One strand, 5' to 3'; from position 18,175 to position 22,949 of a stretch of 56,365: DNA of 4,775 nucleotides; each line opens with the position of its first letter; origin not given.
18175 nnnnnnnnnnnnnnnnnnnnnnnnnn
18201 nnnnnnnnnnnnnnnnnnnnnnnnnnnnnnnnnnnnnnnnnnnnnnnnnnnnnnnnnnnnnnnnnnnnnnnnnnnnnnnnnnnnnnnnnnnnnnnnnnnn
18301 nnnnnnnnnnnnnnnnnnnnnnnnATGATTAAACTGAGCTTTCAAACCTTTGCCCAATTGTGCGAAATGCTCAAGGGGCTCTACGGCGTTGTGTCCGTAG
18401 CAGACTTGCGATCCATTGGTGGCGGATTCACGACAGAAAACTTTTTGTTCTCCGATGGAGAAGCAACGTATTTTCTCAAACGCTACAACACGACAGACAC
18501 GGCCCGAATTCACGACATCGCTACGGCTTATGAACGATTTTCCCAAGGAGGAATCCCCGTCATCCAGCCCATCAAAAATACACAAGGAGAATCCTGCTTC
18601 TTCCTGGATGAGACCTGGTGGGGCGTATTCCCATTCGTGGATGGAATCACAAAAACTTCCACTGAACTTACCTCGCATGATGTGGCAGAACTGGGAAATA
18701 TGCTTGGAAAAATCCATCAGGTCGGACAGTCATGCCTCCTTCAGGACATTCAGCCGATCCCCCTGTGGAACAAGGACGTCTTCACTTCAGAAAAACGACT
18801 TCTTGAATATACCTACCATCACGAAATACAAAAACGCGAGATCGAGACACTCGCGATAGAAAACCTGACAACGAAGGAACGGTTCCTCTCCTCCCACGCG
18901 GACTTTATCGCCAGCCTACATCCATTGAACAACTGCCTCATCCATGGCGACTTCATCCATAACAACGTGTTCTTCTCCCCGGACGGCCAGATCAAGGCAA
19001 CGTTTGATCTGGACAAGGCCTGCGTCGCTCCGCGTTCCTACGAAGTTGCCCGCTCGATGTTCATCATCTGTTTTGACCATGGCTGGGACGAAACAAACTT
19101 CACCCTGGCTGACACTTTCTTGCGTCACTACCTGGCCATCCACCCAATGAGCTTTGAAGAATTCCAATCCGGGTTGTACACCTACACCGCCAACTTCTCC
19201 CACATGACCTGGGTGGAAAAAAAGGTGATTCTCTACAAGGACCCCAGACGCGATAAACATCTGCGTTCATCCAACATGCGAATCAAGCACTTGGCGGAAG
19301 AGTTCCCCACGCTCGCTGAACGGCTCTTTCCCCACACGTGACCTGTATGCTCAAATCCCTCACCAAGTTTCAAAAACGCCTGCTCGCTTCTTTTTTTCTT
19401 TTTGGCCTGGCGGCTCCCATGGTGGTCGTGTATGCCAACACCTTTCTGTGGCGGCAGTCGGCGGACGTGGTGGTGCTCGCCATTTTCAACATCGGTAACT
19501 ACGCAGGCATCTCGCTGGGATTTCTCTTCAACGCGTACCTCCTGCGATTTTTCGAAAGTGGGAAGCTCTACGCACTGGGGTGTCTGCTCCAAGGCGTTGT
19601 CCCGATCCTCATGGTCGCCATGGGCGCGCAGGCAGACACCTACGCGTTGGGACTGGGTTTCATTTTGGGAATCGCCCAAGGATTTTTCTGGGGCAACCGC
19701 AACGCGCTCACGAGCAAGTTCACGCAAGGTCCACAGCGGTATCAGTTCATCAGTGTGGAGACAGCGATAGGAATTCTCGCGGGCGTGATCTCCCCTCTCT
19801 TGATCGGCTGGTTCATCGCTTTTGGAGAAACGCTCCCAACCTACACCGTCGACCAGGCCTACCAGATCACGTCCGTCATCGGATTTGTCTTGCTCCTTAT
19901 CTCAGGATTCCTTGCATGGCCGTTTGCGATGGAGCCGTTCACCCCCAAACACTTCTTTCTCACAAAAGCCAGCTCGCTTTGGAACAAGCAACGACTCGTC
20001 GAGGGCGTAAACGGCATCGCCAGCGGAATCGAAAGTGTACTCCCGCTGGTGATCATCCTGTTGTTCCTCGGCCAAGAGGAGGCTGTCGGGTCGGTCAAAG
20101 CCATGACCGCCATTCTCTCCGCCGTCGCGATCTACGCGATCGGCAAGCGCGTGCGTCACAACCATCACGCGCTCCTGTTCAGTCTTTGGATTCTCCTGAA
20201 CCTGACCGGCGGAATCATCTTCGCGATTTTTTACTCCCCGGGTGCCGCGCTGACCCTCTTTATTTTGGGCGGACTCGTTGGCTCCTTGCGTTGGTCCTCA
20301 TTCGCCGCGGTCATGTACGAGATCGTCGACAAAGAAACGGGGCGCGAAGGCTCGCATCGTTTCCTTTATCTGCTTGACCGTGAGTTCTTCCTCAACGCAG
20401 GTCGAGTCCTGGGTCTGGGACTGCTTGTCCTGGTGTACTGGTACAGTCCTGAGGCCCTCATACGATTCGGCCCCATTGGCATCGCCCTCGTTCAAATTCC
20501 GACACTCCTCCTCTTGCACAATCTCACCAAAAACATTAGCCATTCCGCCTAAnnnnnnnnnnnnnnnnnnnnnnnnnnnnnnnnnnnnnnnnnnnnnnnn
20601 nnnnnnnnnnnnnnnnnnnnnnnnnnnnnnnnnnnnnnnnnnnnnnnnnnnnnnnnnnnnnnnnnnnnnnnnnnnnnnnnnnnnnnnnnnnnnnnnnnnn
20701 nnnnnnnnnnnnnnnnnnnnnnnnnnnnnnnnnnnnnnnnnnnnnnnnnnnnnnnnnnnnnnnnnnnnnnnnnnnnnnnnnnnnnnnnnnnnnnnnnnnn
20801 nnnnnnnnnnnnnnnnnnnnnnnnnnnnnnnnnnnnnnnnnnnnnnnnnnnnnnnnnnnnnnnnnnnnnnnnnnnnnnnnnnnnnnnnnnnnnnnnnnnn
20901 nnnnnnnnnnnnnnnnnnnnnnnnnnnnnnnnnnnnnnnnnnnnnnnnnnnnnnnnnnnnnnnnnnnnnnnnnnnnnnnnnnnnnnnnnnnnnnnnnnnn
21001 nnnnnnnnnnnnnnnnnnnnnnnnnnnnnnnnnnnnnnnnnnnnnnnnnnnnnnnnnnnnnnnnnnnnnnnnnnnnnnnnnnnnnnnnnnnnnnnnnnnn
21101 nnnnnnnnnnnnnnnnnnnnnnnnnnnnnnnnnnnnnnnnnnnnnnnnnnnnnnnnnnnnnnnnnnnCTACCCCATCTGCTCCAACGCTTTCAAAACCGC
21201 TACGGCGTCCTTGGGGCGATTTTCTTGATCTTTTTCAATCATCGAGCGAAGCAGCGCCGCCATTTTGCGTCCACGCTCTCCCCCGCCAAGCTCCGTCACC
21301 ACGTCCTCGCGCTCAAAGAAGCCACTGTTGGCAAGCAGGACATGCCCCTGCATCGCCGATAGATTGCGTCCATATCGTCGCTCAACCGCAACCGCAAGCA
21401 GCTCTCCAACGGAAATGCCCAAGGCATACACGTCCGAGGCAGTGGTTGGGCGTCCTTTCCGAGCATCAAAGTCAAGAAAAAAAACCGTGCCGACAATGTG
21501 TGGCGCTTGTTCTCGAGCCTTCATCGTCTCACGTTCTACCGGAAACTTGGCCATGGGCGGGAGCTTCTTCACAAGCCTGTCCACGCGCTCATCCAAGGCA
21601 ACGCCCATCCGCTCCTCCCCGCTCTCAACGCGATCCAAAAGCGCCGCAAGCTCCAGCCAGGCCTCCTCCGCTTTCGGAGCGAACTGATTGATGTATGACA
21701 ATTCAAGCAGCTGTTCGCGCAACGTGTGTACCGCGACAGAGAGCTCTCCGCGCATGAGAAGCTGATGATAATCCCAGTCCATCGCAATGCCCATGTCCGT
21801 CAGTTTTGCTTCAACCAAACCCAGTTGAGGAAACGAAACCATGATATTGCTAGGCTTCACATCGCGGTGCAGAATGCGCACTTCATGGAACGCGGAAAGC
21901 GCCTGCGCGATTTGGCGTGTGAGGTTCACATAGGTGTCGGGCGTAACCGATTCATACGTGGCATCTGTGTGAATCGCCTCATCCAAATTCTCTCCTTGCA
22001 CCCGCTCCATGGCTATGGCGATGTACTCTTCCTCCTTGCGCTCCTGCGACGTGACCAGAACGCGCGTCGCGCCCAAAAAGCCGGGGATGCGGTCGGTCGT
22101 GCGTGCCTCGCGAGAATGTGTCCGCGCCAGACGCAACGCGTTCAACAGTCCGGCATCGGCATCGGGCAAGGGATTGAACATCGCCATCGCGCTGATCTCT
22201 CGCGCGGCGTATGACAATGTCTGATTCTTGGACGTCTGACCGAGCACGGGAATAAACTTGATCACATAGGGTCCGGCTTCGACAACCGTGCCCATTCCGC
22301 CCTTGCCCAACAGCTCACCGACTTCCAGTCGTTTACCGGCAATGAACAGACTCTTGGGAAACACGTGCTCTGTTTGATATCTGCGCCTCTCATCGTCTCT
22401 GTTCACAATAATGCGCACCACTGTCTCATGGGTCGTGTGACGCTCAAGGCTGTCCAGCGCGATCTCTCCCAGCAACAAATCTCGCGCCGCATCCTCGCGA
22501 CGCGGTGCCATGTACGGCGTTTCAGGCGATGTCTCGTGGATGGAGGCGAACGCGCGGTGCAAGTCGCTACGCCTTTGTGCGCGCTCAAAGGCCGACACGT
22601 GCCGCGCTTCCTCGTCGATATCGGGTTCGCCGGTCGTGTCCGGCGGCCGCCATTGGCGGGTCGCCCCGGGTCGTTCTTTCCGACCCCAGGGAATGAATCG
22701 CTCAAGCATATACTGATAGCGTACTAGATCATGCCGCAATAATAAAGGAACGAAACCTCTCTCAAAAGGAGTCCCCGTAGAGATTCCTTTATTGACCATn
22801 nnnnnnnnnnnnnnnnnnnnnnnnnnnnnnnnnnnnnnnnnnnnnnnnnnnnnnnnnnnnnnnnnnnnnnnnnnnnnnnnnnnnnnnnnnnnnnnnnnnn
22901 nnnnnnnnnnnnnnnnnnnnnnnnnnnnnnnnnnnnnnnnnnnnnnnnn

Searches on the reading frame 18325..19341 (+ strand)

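Call 78: search_protein_families(library=pfam, proteins=[window:18325-19341:+], max_evalue=0.00001)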
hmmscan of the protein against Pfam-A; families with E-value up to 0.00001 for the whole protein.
window:18325-19341:+ (338 aa): 1 family
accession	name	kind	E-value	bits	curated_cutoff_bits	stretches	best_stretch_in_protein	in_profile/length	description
PF01636.29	APH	-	1.3e-24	87.7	23.2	1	28-256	2-223/239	Phosphotransferase enzyme family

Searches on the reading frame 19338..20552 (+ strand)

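Call 78: search_protein_families(library=pfam, proteins=[window:19338-20552:+], max_evalue=0.00001)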
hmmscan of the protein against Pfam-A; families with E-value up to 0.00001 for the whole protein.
window:19338-20552:+ (404 aa): 1 family
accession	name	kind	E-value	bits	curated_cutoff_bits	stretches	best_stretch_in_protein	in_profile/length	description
PF07690.21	MFS_1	-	1.5e-09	37.7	33.4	1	17-332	7-325/347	Major Facilitator Superfamily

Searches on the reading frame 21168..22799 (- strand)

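Call 79: search_protein_families(library=pfam, proteins=[window:21168-22799:-], max_evalue=0.00001)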
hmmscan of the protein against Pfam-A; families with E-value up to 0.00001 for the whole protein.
window:21168-22799:- (543 aa): 2 families
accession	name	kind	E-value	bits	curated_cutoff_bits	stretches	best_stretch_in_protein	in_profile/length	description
PF00069.31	Pkinase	-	9.4e-20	71.5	31.7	1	255-346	68-152/263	Protein kinase domain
PF07714.23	PK_Tyr_Ser-Thr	-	7.2e-10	39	23.1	1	256-342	72-152/258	Protein tyrosine and serine/threonine kinase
